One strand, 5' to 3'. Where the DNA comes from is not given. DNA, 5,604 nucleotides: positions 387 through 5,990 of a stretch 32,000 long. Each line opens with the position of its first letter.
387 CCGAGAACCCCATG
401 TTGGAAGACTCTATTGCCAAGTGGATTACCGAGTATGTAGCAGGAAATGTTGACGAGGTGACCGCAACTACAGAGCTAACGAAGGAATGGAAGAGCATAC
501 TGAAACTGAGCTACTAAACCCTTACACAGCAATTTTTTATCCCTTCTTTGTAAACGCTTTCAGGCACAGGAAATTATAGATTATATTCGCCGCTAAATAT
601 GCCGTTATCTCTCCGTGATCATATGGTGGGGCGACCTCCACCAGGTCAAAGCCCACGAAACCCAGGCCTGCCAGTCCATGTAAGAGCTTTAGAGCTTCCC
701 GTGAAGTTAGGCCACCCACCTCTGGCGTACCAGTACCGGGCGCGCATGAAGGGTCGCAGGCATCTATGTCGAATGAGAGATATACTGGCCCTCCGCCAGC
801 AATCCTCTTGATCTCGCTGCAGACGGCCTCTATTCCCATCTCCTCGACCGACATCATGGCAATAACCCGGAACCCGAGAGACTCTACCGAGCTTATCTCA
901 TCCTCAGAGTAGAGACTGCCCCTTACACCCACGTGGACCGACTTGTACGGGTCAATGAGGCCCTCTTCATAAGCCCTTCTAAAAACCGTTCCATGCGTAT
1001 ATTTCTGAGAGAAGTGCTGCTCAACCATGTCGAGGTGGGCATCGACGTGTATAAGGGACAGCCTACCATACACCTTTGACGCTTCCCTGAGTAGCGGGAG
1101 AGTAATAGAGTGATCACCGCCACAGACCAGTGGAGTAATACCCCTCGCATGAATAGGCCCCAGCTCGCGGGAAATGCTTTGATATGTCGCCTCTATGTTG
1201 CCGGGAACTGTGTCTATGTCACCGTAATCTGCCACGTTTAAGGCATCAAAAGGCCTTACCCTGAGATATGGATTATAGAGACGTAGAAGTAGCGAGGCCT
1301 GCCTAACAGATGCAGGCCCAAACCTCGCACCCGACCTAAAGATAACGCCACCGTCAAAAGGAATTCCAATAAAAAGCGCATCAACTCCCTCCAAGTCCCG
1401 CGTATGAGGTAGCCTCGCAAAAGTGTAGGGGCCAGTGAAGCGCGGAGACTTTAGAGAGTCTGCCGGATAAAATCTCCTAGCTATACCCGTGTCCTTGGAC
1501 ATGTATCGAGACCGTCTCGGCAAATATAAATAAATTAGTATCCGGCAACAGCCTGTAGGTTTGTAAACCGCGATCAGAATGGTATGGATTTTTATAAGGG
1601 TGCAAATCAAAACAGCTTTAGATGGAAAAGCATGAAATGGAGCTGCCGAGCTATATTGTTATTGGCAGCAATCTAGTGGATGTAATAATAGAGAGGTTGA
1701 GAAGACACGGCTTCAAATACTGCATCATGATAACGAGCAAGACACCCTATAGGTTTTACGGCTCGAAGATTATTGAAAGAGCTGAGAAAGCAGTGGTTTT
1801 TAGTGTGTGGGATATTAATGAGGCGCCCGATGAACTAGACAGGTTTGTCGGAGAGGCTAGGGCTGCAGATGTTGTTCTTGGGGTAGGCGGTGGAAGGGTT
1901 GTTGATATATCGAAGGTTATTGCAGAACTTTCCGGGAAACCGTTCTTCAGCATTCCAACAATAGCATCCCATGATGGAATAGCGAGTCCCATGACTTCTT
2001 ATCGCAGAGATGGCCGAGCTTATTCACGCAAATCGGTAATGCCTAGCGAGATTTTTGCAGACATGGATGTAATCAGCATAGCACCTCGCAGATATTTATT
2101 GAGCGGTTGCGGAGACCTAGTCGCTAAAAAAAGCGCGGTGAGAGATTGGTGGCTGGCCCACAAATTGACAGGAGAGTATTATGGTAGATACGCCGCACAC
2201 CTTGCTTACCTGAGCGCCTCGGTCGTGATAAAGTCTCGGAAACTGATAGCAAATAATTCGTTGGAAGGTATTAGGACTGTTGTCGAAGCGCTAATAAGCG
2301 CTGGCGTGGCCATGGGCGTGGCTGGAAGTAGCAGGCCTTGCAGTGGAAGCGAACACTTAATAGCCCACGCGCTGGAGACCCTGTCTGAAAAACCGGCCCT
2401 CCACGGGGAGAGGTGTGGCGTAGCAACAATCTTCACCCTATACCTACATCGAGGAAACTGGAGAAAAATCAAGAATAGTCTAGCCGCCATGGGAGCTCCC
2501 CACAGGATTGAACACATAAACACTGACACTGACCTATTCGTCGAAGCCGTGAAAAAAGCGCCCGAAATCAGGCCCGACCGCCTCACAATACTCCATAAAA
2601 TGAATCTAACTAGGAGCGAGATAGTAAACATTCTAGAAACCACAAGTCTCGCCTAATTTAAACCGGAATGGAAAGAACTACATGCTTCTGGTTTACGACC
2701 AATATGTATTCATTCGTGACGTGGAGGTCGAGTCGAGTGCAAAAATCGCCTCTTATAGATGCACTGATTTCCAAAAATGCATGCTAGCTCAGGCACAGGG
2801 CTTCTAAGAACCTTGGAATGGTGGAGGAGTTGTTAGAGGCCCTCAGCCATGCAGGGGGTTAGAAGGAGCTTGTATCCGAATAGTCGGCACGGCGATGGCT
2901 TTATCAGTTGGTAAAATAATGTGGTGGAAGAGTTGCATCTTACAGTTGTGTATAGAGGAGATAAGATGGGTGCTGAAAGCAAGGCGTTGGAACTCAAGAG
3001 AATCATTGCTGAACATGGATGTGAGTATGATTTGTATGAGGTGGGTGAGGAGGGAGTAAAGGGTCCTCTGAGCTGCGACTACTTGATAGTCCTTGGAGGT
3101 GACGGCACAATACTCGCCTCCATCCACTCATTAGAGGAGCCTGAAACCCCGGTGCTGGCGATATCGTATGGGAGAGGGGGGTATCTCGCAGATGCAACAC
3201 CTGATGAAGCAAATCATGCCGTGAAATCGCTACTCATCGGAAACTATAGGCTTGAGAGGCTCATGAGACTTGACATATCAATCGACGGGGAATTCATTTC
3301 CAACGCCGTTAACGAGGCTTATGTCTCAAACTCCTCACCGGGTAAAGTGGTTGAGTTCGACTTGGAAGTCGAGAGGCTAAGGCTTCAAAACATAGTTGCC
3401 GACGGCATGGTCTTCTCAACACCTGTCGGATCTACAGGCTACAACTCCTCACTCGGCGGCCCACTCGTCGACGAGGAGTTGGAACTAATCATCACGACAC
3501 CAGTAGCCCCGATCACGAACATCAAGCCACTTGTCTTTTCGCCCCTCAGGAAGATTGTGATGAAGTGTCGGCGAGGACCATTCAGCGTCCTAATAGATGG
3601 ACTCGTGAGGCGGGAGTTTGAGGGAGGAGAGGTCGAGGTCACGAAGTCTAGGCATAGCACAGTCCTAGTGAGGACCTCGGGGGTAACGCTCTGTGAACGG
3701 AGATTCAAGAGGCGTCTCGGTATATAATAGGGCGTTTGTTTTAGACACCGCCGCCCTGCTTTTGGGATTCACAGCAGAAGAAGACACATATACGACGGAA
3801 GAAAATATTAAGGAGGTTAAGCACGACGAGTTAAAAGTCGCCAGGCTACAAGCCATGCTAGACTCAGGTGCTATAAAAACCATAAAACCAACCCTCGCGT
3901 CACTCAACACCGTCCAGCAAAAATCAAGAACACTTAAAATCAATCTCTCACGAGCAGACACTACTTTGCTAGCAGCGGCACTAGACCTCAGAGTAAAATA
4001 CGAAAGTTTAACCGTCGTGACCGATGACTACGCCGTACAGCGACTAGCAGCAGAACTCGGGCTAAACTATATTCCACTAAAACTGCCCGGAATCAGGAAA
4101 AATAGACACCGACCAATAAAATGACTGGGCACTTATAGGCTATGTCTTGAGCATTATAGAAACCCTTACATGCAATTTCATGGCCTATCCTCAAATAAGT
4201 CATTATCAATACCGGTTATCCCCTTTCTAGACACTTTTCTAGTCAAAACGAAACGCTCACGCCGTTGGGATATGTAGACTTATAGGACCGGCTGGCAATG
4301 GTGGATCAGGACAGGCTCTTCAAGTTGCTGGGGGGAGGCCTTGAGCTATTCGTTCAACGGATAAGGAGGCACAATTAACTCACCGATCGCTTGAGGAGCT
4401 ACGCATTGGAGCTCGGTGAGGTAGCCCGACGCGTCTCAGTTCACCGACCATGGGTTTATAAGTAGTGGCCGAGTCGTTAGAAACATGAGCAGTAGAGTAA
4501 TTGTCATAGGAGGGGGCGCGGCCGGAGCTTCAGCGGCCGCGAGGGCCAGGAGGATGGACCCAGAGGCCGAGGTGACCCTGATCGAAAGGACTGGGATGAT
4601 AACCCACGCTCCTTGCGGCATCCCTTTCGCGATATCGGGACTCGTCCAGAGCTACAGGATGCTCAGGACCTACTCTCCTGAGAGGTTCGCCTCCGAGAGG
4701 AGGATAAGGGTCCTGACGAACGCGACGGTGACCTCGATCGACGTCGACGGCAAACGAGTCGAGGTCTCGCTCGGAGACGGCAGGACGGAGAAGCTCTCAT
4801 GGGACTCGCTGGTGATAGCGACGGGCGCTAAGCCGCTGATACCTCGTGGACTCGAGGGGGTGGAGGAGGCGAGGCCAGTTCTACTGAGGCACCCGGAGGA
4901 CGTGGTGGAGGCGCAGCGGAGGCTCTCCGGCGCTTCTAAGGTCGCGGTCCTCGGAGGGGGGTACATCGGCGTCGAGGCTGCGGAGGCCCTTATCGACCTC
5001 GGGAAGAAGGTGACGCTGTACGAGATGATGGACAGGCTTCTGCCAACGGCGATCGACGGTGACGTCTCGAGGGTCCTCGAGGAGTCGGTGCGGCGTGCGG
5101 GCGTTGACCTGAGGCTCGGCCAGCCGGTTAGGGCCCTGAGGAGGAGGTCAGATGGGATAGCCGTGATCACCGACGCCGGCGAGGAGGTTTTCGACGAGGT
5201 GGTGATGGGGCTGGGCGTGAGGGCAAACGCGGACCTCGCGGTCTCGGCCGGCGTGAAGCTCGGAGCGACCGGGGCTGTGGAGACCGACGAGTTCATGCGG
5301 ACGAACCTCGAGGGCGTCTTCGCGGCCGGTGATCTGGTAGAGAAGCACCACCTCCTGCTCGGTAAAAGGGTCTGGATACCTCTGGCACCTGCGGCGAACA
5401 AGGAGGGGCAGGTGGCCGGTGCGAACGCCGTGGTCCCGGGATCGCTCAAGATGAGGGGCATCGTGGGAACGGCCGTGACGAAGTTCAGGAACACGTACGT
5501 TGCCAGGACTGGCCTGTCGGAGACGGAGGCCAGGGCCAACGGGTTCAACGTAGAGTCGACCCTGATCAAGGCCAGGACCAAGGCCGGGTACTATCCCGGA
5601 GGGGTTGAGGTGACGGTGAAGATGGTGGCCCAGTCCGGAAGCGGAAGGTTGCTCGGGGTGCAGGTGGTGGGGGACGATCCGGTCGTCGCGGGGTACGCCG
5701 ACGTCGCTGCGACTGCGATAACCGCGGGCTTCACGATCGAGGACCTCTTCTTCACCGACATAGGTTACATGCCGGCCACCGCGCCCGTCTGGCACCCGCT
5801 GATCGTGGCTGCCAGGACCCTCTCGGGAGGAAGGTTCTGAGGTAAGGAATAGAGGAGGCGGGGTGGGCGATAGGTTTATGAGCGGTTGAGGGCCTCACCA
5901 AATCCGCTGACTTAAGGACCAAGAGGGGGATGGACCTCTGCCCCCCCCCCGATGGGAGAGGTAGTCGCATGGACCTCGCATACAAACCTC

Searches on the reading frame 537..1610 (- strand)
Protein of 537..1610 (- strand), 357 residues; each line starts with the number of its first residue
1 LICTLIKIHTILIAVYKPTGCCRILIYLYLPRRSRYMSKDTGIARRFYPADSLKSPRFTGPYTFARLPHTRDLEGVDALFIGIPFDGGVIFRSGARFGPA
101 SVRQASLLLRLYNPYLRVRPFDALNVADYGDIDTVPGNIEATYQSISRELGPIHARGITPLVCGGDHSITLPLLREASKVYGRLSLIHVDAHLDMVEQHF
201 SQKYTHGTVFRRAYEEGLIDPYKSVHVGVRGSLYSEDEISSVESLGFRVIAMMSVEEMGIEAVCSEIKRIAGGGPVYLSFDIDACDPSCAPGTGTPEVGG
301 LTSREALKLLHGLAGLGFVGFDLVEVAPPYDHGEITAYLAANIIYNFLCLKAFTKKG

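Call 19: search_protein_families(library=pfam, proteins=[window:537-1610:-], max_evalue=0.01)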
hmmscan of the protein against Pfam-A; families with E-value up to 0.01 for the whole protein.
window:537-1610:- (357 aa): 1 family
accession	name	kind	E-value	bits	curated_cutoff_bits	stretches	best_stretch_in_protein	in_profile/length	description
PF00491.26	Arginase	-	7.8e-91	304.8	22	1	77-348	2-279/280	Arginase family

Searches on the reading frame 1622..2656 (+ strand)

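Call 19: search_protein_families(library=pfam, proteins=[window:1622-2656:+], max_evalue=0.01)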
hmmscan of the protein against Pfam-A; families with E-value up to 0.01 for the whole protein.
window:1622-2656:+ (344 aa): 2 families
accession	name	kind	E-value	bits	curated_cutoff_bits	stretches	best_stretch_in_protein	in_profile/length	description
PF13685.12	Fe-ADH_2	-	4.1e-27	95.5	28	1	14-155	2-149/149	Iron-containing alcohol dehydrogenase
PF00465.25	Fe-ADH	-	3e-10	40.4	31.3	1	9-128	1-144/168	Iron-containing alcohol dehydrogenase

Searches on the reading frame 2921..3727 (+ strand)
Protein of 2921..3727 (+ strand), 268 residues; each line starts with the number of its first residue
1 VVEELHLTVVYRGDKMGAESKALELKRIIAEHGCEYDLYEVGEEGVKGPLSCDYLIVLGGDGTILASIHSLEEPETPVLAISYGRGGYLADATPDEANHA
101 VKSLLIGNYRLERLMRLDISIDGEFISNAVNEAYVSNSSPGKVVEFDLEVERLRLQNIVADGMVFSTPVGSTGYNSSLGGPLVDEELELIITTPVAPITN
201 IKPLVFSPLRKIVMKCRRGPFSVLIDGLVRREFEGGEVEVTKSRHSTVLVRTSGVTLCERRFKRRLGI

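Call 19: search_protein_families(library=pfam, proteins=[window:2921-3727:+], max_evalue=0.01)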
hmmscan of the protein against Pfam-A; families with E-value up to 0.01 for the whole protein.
window:2921-3727:+ (268 aa): 3 families
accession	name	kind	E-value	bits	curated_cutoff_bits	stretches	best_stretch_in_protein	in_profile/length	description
PF20143.4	NAD_kinase_C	-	3.7e-18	65.9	23.7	1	131-251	2-125/126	ATP-NAD kinase C-terminal domain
PF01513.26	NAD_kinase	-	1e-11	45.7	25.5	1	50-108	71-129/130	ATP-NAD kinase N-terminal domain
PF00781.29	DAGK_cat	-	0.00066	19.7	23.6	1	26-107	23-115/125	Diacylglycerol kinase catalytic domain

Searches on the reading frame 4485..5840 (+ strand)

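Call 19: search_protein_families(library=pfam, proteins=[window:4485-5840:+], max_evalue=0.01)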
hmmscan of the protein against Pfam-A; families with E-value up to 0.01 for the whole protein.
window:4485-5840:+ (451 aa): 15 families
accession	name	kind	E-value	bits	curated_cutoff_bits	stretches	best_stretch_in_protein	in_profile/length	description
PF07992.20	Pyr_redox_2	-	5.5e-62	210.3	26.1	1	4-308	2-291/291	Pyridine nucleotide-disulphide oxidoreductase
PF00070.33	Pyr_redox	-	5.8e-26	91.3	22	1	152-225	1-74/82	Pyridine nucleotide-disulphide oxidoreductase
PF13738.12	Pyr_redox_3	-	4.8e-16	59.3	30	2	151-282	165-305/305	Pyridine nucleotide-disulphide oxidoreductase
PF02852.28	Pyr_redox_dim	-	4.5e-15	56.3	25.3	1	331-434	3-104/110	Pyridine nucleotide-disulphide oxidoreductase, dimerisation domain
PF01266.30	DAO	-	1.6e-13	51.4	27.9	1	4-37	1-32/353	FAD dependent oxidoreductase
PF03486.20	HI0933_like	-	4.8e-11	43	50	1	4-37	2-33/244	HI0933-like protein Rossmann domain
PF01593.30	Amino_oxidase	-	5e-10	39.7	19.8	2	198-249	210-260/443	Flavin containing amine oxidoreductase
PF13434.12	Lys_Orn_oxgnase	-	8.7e-09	35.4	21.3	1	79-184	115-222/339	L-lysine 6-monooxygenase/L-ornithine 5-monooxygenase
PF13450.12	NAD_binding_8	-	2.7e-08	34.4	21.9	1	7-36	1-28/68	NAD(P)-binding Rossmann-like domain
PF01262.27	AlaDh_PNT_C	-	3.1e-08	33.7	23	2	150-182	28-60/214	Alanine dehydrogenase/PNT, C-terminal domain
PF01134.28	GIDA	-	8.9e-08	32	22.1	1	5-44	2-40/391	Glucose inhibited division protein A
PF12831.13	FAD_oxidored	-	1.1e-05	25.4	27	1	5-39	2-34/416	FAD dependent oxidoreductase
PF13454.12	NAD_binding_9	-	1.8e-05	25.2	21.8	0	7-38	2-35/155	FAD-NAD(P)-binding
PF00890.30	FAD_binding_2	-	0.0014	18.4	20.4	1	5-37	2-32/414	FAD binding domain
PF02737.24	3HCDH_N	-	0.0017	18.7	22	0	152-204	1-52/180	3-hydroxyacyl-CoA dehydrogenase, NAD binding domain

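Call 21: search_protein_families(library=ncbifam, proteins=[window:4485-5840:+], max_evalue=0.00001)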
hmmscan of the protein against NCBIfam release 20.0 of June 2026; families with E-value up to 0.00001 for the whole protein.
window:4485-5840:+ (451 aa): 56 families (the best 25 are shown)
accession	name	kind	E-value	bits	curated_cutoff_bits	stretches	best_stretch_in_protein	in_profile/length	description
TIGR03385.1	CoA_CoA_reduc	equivalog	1.9e-111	373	578.8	1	4-443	1-439/439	CoA-disulfide reductase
NF007123.0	PRK09564.1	equivalog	1.6e-90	304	458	1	4-442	2-439/444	CoA-disulfide reductase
NF046103.1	NOXase_Strep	equivalog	4.5e-57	194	600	1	4-431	1-426/442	H2O-forming NADH oxidase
NF010037.0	PRK13512.1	equivalog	2.8e-49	168.2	394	1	4-431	3-422/438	CoA-disulfide reductase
NF045765.1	PhenlGlyoxDHPadH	equivalog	9.3e-45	153.2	475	1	4-327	4-320/416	NADH-dependent phenylglyoxylate dehydrogenase subunit epsilon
TIGR02053.1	MerA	equivalog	2.5e-43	148.7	454.45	1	87-424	114-435/465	mercury(II) reductase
TIGR01350.1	lipoamide_DH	equivalog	7.4e-40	137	408.8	1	88-421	115-433/461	dihydrolipoyl dehydrogenase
NF003437.0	PRK04965.1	equivalog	1.8e-38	132.5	392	1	1-287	1-277/378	NADH:flavorubredoxin reductase NorW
NF042949.2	3PPDioc_HcaD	equivalog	9.4e-35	120.1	450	1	4-288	3-279/386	3-phenylpropionate/cinnamic acid dioxygenase ferredoxin--NAD(+) reductase subunit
NF041682.1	ant_diox_AndAa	equivalog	2e-34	119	650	1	3-316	4-310/406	anthranilate 1,2-dioxygenase system ferredoxin--NAD(+) reductase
NF004943.0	PRK06292.2-1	equivalog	1.6e-33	116.2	432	1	87-421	113-434/456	dihydrolipoyl dehydrogenase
TIGR03452.1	mycothione_red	equivalog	2.4e-31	109.1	635.65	1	96-398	122-409/452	mycothione reductase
NF005884.0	PRK07846.1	equivalog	1.9e-30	105.9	501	1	88-398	117-408/454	mycothione reductase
NF005883.0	PRK07845.1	equivalog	1.5e-28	100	479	1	72-421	106-438/466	NAD(P)H-quinone dehydrogenase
TIGR02374.1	nitri_red_nirB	equivalog_domain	2.2e-28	99.2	578.35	1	62-289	57-282/794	nitrite reductase large subunit NirB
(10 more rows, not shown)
